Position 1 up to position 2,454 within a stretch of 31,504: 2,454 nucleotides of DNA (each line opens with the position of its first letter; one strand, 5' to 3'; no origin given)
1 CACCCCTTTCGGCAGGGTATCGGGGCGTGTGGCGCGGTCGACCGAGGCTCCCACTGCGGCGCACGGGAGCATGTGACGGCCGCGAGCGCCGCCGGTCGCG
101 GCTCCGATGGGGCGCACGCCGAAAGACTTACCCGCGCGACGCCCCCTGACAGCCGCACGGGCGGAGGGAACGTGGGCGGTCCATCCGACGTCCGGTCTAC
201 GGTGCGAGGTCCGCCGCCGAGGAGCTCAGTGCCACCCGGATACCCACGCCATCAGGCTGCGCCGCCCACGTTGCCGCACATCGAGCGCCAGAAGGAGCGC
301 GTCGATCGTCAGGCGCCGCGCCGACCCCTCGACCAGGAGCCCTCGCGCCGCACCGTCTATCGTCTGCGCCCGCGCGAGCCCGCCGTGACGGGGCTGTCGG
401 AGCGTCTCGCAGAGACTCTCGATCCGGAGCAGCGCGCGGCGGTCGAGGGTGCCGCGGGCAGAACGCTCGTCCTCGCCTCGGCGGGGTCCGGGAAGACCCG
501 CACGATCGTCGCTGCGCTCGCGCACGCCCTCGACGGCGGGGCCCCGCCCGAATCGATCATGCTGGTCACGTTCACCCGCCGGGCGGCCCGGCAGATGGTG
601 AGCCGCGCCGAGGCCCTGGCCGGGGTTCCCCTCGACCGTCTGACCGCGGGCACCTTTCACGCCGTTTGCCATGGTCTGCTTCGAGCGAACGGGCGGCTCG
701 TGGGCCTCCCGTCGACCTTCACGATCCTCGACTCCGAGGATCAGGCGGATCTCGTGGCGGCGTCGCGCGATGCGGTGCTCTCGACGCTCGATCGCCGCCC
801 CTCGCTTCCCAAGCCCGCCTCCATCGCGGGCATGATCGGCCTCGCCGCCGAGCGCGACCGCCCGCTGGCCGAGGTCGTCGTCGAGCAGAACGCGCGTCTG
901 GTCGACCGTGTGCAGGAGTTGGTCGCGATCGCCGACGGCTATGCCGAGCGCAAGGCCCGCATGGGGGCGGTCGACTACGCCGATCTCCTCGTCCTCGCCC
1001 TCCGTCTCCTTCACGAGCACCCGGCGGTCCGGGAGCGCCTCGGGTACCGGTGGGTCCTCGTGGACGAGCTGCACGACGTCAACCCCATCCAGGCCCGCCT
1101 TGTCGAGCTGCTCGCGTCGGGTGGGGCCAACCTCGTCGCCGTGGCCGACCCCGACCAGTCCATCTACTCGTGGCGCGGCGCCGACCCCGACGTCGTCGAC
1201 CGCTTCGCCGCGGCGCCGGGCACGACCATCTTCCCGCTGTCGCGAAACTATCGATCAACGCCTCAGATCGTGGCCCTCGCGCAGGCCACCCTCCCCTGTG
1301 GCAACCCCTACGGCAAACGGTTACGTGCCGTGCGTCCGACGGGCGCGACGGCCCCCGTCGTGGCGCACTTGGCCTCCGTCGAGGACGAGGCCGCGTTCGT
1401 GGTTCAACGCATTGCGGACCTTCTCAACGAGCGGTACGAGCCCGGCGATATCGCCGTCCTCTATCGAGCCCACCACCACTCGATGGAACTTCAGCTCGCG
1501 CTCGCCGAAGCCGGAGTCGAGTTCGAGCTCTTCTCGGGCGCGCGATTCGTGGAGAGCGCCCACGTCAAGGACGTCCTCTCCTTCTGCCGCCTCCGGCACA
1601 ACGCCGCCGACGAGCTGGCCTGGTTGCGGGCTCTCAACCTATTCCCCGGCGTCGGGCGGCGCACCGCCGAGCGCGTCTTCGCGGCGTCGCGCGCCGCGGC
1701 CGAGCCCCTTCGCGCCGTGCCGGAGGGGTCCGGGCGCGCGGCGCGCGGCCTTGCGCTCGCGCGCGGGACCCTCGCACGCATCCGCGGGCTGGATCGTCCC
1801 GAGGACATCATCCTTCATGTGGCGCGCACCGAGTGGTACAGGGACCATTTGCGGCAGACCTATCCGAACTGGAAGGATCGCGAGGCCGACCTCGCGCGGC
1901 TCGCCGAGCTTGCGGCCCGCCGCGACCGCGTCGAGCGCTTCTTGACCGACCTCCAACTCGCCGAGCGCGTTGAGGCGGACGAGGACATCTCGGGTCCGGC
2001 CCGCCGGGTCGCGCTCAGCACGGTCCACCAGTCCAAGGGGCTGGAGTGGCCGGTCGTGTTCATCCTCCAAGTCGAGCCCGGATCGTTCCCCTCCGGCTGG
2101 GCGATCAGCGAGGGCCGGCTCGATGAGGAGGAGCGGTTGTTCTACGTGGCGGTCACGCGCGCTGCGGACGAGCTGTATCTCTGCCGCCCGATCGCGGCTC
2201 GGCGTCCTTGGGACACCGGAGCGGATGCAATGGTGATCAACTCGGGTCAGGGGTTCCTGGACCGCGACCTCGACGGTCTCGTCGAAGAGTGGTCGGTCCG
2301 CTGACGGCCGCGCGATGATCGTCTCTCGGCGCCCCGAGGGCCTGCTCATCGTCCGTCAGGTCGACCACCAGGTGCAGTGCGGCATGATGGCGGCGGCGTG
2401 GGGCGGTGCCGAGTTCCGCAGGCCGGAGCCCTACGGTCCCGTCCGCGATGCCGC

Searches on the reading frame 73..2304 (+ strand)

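Call 39: search_protein_families(library=pfam, proteins=[window:73-2304:+], max_evalue=0.0001)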
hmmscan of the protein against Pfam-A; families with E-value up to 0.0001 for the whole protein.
window:73-2304:+ (743 aa): 5 families
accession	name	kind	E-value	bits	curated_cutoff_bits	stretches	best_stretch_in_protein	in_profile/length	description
PF00580.27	UvrD-helicase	-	4.3e-58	197.6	23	1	116-378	1-266/271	UvrD/REP helicase N-terminal domain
PF13361.12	UvrD_C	-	2.8e-46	159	25.6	2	617-703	261-345/350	UvrD-like helicase C-terminal domain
PF13245.12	AAA_19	-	9.3e-19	68.4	25.1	1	120-366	1-132/134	AAA domain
PF13538.12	UvrD_C_2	-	1.5e-11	44.4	27.4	1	647-704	3-52/52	UvrD-like helicase C-terminal domain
PF13604.12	AAA_30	-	8.4e-06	26.1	27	0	116-180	2-67/191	AAA domain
